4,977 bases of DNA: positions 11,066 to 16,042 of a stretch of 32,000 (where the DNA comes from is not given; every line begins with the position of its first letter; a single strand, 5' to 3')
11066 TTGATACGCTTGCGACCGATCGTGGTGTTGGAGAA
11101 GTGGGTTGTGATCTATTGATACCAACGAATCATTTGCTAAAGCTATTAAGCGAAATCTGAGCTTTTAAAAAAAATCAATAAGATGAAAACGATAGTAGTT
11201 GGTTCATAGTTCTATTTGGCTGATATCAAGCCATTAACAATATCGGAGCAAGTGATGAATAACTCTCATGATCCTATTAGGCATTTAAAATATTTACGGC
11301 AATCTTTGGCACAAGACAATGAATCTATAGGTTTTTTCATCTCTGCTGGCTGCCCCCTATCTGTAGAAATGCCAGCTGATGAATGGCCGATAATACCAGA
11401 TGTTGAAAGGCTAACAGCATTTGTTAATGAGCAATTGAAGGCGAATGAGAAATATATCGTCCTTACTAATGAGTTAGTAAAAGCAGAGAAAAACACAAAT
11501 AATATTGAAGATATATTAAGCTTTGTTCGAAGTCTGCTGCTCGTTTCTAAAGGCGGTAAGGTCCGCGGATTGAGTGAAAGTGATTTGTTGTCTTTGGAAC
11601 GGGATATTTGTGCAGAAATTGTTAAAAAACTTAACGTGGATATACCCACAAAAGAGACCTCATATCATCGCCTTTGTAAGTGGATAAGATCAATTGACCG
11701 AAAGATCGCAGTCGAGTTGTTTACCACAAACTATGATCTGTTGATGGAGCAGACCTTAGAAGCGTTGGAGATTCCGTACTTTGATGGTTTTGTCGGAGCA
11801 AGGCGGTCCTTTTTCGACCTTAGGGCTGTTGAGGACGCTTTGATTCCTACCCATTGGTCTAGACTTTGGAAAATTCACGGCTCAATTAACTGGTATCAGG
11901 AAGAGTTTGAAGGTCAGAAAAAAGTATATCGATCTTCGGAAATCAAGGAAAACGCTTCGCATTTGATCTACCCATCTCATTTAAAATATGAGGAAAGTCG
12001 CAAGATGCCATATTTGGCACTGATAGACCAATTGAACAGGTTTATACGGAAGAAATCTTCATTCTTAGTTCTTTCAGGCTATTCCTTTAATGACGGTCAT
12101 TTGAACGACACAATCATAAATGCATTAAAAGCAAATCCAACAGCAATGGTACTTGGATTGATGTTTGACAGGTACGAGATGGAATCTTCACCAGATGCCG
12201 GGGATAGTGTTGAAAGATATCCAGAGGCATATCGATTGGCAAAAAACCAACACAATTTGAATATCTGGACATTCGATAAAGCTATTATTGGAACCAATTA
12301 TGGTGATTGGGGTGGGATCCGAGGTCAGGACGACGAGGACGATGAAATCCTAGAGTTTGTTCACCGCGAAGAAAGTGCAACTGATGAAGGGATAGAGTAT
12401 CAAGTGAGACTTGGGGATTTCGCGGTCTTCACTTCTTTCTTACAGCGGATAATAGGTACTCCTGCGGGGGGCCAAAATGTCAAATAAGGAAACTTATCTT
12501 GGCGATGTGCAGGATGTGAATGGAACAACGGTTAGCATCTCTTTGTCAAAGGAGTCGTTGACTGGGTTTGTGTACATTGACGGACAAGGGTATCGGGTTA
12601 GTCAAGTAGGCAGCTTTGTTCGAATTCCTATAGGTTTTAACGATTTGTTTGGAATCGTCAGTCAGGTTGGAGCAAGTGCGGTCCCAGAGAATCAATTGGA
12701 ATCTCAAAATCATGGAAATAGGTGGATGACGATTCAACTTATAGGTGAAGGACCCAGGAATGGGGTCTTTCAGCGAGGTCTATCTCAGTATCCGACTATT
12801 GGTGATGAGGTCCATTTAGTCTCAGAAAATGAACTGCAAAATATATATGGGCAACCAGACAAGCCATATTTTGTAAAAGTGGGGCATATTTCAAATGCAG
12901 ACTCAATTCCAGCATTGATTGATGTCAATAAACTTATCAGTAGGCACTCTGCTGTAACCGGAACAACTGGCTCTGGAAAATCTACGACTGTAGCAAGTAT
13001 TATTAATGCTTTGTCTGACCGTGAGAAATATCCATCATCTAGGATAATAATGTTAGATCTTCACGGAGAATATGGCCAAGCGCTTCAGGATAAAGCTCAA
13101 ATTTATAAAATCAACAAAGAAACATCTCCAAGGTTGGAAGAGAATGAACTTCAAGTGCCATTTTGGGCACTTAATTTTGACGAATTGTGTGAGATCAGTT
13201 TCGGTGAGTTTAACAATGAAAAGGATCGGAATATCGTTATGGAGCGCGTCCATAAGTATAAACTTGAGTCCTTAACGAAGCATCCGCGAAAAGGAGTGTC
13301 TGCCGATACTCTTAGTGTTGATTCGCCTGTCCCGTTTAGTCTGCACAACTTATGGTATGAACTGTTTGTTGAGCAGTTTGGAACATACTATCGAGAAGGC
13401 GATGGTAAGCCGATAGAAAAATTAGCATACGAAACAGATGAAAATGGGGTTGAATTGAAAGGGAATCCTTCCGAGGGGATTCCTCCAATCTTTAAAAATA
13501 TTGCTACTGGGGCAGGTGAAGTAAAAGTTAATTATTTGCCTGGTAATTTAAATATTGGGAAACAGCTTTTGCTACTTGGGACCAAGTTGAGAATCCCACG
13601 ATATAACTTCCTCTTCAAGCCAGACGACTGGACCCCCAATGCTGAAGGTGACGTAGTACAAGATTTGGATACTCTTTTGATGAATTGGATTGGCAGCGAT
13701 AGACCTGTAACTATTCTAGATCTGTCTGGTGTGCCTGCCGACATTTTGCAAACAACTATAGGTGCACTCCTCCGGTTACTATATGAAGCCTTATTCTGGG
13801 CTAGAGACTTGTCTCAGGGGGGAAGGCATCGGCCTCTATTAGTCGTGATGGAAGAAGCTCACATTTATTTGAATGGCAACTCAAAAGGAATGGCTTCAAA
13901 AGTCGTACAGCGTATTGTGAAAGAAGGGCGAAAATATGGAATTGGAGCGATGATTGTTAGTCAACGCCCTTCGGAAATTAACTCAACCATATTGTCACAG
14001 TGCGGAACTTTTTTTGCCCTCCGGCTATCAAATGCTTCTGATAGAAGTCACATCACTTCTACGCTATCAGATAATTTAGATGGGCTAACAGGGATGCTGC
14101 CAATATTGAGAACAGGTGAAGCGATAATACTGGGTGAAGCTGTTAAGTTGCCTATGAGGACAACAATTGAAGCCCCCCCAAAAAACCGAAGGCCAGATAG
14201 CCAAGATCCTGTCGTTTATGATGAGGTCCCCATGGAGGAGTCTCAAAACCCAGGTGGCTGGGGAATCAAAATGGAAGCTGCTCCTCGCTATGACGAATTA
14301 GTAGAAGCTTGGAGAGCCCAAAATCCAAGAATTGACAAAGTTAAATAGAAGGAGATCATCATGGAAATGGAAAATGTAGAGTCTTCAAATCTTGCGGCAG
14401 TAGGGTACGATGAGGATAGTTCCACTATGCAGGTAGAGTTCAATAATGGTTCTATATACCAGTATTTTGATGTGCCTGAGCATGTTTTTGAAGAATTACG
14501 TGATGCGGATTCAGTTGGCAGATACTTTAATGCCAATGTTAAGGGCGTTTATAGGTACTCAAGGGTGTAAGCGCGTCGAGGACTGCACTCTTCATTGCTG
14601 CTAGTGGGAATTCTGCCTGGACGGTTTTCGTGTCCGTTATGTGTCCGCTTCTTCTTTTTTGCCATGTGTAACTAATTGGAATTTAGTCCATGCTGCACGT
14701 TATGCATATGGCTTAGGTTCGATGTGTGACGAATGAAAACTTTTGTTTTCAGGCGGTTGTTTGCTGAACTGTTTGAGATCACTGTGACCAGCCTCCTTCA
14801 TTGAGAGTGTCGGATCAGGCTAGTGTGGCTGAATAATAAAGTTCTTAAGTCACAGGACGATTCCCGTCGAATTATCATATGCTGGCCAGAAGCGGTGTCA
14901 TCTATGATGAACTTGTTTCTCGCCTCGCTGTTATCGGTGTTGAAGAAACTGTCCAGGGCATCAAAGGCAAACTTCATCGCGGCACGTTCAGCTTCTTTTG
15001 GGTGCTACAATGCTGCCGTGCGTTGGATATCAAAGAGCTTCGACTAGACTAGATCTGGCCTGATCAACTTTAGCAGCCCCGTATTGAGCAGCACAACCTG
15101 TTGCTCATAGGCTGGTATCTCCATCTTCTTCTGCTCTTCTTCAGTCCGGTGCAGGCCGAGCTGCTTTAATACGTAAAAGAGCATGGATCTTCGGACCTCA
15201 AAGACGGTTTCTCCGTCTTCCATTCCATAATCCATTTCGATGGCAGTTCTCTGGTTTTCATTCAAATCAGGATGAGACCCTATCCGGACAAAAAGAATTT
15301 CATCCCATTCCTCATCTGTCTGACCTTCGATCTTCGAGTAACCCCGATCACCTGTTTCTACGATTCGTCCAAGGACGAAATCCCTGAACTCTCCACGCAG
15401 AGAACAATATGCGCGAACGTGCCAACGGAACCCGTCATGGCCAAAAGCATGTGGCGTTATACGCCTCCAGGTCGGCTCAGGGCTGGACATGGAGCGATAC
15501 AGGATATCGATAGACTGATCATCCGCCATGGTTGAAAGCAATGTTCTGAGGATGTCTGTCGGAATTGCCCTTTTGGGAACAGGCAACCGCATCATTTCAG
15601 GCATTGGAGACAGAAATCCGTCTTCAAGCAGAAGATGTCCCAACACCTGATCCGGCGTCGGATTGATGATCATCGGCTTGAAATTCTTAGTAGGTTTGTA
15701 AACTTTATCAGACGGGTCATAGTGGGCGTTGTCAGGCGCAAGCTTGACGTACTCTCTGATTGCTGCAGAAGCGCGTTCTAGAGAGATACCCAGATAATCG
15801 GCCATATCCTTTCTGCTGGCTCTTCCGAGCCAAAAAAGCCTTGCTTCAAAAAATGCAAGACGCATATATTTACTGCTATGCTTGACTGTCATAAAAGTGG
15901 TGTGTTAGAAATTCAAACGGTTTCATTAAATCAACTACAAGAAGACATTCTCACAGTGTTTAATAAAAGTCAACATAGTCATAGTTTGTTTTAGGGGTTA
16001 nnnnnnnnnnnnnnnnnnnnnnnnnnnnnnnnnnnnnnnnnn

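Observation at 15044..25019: WYL-regulated, enlarged Wadjet-like SMC/Toprim operon with two extra coupled genes: candidate undescribed variant system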

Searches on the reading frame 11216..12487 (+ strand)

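Call 9: search_protein_families(library=pfam, proteins=[window:11216-12487:+], max_evalue=0.001)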
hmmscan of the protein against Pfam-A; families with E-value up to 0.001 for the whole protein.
window:11216-12487:+ (423 aa): 1 family
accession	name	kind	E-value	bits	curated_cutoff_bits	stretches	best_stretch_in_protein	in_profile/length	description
PF13289.12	SIR2_2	-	7.9e-16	58.9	24.5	1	167-309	2-111/141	SIR2-like domain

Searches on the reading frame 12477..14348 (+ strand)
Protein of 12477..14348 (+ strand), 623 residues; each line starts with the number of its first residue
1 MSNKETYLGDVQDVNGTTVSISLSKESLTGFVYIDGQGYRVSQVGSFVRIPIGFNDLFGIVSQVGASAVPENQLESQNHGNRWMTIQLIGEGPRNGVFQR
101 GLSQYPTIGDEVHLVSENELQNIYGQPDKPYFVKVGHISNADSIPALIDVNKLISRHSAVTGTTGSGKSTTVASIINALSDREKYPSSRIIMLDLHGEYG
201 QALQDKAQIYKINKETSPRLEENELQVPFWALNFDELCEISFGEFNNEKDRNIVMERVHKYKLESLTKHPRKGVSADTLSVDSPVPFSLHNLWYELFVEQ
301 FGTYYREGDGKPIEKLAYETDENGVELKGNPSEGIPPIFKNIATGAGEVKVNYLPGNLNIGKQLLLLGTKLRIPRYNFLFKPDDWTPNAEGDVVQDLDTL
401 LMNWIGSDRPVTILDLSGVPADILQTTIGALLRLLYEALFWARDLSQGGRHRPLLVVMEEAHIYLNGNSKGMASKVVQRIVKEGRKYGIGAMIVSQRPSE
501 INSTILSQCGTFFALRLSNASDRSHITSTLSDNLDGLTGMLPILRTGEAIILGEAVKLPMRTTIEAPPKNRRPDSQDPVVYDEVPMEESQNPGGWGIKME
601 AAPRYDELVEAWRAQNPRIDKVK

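Call 9: search_protein_families(library=pfam, proteins=[window:12477-14348:+], max_evalue=0.001)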
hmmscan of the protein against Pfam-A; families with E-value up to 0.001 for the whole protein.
window:12477-14348:+ (623 aa): 4 families
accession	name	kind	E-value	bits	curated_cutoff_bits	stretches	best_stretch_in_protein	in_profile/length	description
PF01935.23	DUF87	-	1.8e-36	126.7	23.2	1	133-434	1-219/220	Helicase HerA, central domain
PF05872.18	HerA_C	-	1.9e-11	43.8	22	1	447-526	251-332/502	Helicase HerA-like C-terminal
PF01580.24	FtsK_SpoIIIE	-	2e-07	31.1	24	1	144-211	29-95/221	FtsK/SpoIIIE family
PF10412.15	TrwB_AAD_bind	-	6.6e-06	25.7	20.5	1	153-205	13-61/387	Type IV secretion-system coupling protein DNA-binding domain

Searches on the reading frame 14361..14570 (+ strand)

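Call 10: search_protein_families(library=pfam, proteins=[window:14361-14570:+], max_evalue=0.001)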
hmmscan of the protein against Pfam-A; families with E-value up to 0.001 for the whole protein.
window:14361-14570:+ (69 aa): 1 family
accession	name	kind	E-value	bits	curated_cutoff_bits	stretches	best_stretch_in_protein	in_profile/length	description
PF13619.11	KTSC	-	2.5e-27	94.8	25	1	7-64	1-58/58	KTSC domain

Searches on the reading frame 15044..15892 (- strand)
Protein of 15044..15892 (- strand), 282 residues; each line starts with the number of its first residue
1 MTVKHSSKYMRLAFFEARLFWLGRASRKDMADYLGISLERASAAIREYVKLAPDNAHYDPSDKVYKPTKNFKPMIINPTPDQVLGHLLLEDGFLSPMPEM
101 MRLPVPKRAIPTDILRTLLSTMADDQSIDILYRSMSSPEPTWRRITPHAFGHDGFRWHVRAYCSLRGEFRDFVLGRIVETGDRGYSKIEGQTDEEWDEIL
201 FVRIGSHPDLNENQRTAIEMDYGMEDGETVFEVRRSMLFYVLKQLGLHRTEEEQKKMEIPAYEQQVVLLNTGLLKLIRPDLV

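Call 3: search_protein_families(library=padloc, proteins=[window:15044-15892:-], max_evalue=0.01)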
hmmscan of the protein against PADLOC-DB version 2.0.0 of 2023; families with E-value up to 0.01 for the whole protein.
window:15044-15892:- (282 aa): 2 families
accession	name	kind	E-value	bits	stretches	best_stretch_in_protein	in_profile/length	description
PDLC01457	WYL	-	6.3e-14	50.1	1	111-179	123-190/229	"CAS-I,CAS-II,CAS-III,CAS-IV,CAS-V,CAS-VI; associated_signaling"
PDLC01652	WYL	-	6.1e-08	31.2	1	109-208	14-104/162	"CAS-I,CAS-II,CAS-III,CAS-IV,CAS-V,CAS-VI; associated_signaling"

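Call 4: search_protein_families(library=pfam, proteins=[window:15044-15892:-], max_evalue=0.1)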
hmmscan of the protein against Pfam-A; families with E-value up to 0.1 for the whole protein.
window:15044-15892:- (282 aa): 1 family
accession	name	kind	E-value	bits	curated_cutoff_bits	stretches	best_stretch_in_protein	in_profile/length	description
PF13280.12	WYL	-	1.3e-11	44.8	21.8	1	114-178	2-66/70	WYL domain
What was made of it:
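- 15044..15892 (-): BrxR-family wHTH-WYL transcriptional regulator, divergent from the operon. It hits Pfam WYL at 1.3e-11 (call 4) and PADLOC WYL at 6e-14 (call 3).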

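Call 5: search_protein_families(library=ncbifam, proteins=[window:15044-15892:-], max_evalue=0.1)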
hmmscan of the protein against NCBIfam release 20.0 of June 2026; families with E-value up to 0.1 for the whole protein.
window:15044-15892:- (282 aa): 1 family
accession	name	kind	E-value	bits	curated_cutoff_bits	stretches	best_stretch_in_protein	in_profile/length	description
NF050806.1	TransRegFixKCaul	equivalog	0.043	13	300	1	26-47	166-187/215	transcriptional regulator FixK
